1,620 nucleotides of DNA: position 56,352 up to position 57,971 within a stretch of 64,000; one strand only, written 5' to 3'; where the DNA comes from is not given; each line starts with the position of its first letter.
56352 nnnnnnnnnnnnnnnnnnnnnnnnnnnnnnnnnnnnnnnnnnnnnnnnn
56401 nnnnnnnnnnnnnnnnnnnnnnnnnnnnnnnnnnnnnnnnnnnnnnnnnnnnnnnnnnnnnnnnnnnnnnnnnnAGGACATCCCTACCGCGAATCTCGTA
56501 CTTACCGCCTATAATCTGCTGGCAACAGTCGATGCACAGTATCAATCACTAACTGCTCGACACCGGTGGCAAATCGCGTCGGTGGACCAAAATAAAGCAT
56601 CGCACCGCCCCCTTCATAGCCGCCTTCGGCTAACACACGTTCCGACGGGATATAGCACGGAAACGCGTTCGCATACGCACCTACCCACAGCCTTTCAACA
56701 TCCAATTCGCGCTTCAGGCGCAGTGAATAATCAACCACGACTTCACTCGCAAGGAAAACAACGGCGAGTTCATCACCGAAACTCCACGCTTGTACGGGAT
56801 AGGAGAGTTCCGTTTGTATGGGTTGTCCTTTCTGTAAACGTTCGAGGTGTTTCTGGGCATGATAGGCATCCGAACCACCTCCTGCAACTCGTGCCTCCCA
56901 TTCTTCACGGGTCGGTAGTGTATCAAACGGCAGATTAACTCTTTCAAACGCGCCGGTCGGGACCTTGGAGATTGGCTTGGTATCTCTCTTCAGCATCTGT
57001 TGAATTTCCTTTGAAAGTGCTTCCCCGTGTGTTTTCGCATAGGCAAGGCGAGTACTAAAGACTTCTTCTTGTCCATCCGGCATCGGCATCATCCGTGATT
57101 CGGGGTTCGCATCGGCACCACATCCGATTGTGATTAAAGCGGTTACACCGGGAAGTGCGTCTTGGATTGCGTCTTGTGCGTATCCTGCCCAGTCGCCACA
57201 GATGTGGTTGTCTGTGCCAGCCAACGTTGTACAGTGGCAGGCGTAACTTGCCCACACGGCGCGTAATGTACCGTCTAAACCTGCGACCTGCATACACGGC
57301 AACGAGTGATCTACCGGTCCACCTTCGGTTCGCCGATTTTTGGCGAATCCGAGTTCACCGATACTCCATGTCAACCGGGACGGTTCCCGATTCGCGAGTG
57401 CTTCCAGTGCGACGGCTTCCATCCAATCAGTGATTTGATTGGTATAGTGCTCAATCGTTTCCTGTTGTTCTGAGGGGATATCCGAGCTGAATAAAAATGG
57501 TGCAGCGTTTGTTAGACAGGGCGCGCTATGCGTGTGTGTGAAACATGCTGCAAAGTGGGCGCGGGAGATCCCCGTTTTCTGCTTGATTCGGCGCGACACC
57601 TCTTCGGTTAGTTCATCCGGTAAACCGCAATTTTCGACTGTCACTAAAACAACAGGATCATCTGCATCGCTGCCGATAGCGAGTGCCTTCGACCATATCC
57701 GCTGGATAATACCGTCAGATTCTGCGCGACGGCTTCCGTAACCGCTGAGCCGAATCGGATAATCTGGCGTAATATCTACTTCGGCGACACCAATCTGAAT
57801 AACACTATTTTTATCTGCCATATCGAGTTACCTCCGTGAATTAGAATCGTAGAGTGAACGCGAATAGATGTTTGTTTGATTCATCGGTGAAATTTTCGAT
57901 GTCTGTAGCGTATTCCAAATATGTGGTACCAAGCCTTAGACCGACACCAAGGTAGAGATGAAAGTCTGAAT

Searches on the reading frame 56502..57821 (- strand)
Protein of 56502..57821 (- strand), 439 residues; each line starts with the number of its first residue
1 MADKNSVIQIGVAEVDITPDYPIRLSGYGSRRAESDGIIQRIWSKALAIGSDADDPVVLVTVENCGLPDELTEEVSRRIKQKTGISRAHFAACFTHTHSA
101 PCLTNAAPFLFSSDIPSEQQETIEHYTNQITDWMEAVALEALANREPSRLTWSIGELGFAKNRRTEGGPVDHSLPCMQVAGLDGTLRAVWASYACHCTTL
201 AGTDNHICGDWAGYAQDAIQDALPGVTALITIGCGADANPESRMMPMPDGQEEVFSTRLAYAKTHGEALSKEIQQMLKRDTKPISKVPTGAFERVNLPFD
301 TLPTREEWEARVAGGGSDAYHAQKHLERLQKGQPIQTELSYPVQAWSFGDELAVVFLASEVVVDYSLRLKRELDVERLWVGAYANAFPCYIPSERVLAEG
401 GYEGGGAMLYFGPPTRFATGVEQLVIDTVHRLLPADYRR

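Call 3: search_protein_families(library=pfam, proteins=[window:56502-57821:-], max_evalue=0.1)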
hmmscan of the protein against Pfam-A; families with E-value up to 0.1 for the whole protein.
window:56502-57821:- (439 aa): 1 family
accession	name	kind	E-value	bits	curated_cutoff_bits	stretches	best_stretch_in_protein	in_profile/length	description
PF04734.18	Ceramidase_alk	-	5.9e-15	55.3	32.1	1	9-221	2-228/509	Neutral/alkaline non-lysosomal ceramidase, N-terminal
